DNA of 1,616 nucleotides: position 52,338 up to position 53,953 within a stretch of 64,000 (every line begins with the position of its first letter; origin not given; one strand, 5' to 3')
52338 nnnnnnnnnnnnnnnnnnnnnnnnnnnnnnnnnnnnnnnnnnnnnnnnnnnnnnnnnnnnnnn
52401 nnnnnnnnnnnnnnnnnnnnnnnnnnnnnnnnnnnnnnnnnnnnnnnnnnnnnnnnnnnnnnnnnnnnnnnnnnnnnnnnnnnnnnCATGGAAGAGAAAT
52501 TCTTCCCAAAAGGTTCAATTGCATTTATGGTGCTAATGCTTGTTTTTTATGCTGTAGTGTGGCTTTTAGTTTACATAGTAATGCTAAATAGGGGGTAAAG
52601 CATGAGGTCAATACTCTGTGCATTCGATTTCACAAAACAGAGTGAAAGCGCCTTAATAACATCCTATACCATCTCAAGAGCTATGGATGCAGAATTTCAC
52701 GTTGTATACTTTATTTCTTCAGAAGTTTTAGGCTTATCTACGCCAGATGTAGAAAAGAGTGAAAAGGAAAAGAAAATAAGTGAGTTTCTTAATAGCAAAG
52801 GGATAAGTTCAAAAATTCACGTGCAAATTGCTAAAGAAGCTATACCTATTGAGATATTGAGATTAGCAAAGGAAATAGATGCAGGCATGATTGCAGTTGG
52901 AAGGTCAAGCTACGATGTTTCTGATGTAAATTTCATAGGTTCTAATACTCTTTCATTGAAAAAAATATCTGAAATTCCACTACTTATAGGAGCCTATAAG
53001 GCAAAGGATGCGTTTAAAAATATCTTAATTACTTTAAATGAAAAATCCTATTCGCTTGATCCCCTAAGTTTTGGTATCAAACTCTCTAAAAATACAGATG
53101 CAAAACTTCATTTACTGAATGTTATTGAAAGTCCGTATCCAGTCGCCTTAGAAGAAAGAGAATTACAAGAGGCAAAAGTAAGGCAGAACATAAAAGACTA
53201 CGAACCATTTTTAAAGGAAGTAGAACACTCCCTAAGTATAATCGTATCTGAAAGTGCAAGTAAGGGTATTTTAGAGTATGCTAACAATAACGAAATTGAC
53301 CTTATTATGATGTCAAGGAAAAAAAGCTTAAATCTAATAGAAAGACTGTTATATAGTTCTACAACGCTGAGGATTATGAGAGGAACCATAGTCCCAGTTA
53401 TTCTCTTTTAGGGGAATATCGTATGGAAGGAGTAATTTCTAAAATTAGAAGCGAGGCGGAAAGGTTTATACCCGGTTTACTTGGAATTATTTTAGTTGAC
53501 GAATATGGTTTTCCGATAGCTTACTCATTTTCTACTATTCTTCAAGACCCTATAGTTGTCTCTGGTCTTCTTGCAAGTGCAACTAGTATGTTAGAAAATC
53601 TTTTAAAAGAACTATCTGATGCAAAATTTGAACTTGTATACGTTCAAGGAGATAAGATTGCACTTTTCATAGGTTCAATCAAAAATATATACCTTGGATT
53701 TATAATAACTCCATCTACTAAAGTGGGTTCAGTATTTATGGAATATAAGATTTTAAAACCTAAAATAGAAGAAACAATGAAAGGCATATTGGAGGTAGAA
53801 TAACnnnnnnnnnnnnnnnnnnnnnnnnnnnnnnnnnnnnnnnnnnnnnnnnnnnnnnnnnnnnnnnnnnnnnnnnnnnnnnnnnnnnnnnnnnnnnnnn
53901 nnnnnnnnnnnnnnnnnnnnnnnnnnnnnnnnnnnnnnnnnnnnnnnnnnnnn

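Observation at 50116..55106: ba3-type cytochrome oxidase genes dispersed over 5 kb; unannotated 36-codon subunit IIa ORF; foreign genes inserted between subunits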

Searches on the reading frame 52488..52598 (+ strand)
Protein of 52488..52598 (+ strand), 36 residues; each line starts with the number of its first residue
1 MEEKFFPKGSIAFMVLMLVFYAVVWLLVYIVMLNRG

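Call 3: search_protein_families(library=pfam, proteins=[window:52488-52598:+], max_evalue=1)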
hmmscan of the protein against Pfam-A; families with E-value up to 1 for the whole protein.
window:52488-52598:+ (36 aa): 1 family
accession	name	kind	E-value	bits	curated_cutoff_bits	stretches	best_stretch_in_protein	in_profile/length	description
PF08113.16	CoxIIa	-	0.00073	19.7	20.7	1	7-36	4-33/33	Cytochrome c oxidase subunit IIa family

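Call 4: search_protein_families(library=ncbifam, proteins=[window:52488-52598:+], max_evalue=1)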
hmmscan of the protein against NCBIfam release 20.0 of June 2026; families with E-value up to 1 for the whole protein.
window:52488-52598:+ (36 aa): 0 families

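Call 5: search_solved_structures(query=window:52488-52598:+, max_evalue=10, show_alignments=3)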
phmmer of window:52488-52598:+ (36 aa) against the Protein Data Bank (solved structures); distinct sequences matched with E-value up to 10: 3.
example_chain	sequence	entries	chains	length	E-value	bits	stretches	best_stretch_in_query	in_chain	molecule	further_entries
7deg_C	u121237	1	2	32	5.9e-09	38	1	5-36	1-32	Cytochrome oxidase subunit IIa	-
1xme_C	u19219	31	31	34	0.011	19.1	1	1-36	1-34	Cytochrome c oxidase polypeptide IIA | Cytochrome c oxidase polypeptide 2A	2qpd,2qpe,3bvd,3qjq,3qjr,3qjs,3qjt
1ehk_C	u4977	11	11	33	0.022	18.2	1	7-36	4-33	BA3-TYPE CYTOCHROME-C OXIDASE | Cytochrome c oxidase polypeptide 2A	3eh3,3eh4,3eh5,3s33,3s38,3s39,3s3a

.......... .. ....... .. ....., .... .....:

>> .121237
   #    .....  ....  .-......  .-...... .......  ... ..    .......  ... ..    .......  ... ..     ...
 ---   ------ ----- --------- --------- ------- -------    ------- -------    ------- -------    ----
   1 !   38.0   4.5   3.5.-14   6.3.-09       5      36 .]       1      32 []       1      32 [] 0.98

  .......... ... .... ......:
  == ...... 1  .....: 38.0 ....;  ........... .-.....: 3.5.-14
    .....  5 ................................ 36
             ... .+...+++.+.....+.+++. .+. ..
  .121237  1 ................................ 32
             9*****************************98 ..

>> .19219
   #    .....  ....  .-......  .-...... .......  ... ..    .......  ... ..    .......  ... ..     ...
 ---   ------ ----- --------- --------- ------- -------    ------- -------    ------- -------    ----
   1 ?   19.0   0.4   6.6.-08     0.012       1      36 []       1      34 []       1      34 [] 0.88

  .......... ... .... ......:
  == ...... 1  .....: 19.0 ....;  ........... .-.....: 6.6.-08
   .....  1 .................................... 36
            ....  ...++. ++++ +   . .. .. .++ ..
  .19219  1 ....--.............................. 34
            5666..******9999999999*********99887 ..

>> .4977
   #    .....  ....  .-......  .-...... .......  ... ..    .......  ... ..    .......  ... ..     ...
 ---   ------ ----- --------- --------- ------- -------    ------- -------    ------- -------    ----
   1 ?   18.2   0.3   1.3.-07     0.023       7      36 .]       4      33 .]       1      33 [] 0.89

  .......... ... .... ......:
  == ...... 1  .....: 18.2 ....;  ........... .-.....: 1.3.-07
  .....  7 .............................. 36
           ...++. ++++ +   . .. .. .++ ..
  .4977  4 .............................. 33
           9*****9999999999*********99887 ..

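Call 69: list_cluster_members(proteins=[window:52488-52598:+, window:52602-53411:+, window:53423-53803:+, window:54236-54682:+, window:54672-55106:+, window:50116-51735:+])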
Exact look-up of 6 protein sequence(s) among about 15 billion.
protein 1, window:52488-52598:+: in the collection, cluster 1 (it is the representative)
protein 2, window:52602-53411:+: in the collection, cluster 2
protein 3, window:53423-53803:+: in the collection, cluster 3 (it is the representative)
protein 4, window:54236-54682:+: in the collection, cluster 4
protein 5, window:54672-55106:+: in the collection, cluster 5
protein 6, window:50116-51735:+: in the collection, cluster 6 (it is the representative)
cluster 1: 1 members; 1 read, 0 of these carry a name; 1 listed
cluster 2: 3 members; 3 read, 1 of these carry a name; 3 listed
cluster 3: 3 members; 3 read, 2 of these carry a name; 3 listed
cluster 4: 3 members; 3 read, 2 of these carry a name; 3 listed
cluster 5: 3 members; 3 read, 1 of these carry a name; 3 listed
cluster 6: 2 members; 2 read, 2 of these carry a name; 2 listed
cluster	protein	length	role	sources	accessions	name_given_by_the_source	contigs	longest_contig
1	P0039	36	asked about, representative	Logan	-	-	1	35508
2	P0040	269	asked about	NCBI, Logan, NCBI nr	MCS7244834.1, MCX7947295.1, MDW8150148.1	MAG: universal stress protein [candidate division WOR-3 bacterium] | universal stress protein [candidate division WOR-3 bacterium]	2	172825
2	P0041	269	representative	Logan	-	-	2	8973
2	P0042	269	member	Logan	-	-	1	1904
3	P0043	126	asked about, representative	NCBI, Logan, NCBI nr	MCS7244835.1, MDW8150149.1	MAG: roadblock/LC7 domain-containing protein [candidate division WOR-3 bacterium] | roadblock/LC7 domain-containing protein [candidate division WOR-3 bacterium]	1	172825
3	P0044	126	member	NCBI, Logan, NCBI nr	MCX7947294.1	MAG: roadblock/LC7 domain-containing protein [candidate division WOR-3 bacterium] | roadblock/LC7 domain-containing protein [candidate division WOR-3 bacterium]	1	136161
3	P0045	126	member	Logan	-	-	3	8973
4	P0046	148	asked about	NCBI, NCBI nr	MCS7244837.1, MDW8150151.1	MAG: DUF2231 domain-containing protein [candidate division WOR-3 bacterium] | hypothetical protein [candidate division WOR-3 bacterium]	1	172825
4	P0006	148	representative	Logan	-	-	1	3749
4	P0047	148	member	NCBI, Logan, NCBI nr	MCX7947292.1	MAG: hypothetical protein N2504_01735 [candidate division WOR-3 bacterium] | hypothetical protein [candidate division WOR-3 bacterium]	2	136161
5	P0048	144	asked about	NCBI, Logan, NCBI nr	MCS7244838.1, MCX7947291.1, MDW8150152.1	MAG: cytochrome c oxidase subunit II [candidate division WOR-3 bacterium] | cytochrome c oxidase subunit II [candidate division WOR-3 bacterium]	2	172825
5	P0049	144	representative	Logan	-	-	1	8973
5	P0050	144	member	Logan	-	-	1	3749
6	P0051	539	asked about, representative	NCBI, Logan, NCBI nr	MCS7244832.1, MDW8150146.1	MAG: cbb3-type cytochrome c oxidase subunit I [candidate division WOR-3 bacterium] | cbb3-type cytochrome c oxidase subunit I [candidate division WOR-3 bacterium]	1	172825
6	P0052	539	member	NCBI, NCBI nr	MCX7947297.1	MAG: cbb3-type cytochrome c oxidase subunit I [candidate division WOR-3 bacterium] | cbb3-type cytochrome c oxidase subunit I [candidate division WOR-3 bacterium]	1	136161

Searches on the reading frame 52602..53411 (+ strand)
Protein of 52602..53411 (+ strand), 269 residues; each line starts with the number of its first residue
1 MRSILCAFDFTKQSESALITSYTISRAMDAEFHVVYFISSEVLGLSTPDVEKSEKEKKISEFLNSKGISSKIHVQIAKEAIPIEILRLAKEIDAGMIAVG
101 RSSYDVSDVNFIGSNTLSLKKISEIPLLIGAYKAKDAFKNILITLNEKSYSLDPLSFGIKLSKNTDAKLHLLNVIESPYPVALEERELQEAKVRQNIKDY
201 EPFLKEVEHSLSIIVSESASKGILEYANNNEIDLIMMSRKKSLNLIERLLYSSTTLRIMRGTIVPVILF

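Call 3: search_protein_families(library=pfam, proteins=[window:52602-53411:+], max_evalue=1)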
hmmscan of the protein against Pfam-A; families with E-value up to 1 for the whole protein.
window:52602-53411:+ (269 aa): 4 families
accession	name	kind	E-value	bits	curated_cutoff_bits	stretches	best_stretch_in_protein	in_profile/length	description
PF00582.32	Usp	-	9.8e-23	81.7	24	2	138-268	2-139/141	Universal stress protein family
PF04695.18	Pex14_N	-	0.0036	17.4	23.2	1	45-70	13-37/46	Pex14 N-terminal domain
PF22979.2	HTH_69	-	0.082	13.3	27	1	170-210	14-53/69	Winged helix-turn-helix domain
PF21554.2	CCC_C_2nd_pro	-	0.099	13.1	27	0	157-190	32-65/132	Prokaryotic cation-chloride cotransporter, C-terminal domain, 2nd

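Call 4: search_protein_families(library=ncbifam, proteins=[window:52602-53411:+], max_evalue=1)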
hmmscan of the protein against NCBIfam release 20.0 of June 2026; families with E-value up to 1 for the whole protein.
window:52602-53411:+ (269 aa): 2 families
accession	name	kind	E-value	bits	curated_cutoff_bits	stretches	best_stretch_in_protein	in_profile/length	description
NF011581.0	PRK15005.1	equivalog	0.00038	20.6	166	1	52-128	65-141/144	universal stress protein UspF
NF012000.0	PRK15456.1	equivalog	0.064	13.3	189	1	70-129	82-140/142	universal stress protein UspG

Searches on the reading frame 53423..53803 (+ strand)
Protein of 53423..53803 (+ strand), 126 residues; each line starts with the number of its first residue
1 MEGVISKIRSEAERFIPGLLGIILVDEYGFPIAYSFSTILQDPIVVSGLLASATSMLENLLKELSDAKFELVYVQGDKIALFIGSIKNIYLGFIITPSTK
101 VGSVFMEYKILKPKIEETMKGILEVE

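Call 3: search_protein_families(library=pfam, proteins=[window:53423-53803:+], max_evalue=1)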
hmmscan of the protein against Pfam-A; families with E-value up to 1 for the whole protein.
window:53423-53803:+ (126 aa): 2 families
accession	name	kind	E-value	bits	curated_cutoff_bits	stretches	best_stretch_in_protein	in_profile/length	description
PF03259.23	Robl_LC7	-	1.8e-05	24.8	23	1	17-91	13-87/91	Roadblock/LC7 domain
PF08923.16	MAPKK1_Int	-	0.13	12.6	25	1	16-119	14-116/119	Mitogen-activated protein kinase kinase 1 interacting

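Call 4: search_protein_families(library=ncbifam, proteins=[window:53423-53803:+], max_evalue=1)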
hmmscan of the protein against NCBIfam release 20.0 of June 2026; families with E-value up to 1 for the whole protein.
window:53423-53803:+ (126 aa): 2 families
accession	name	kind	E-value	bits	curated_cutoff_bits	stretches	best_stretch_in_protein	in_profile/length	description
NF052242.1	GTPaseActivMglBThm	equivalog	0.0032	17.6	200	1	23-120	33-134/161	GTPase-activating protein MglB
NF009799.0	PRK13285.2-2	equivalog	0.027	14.2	165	1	68-122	33-84/150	flagellar assembly protein FliW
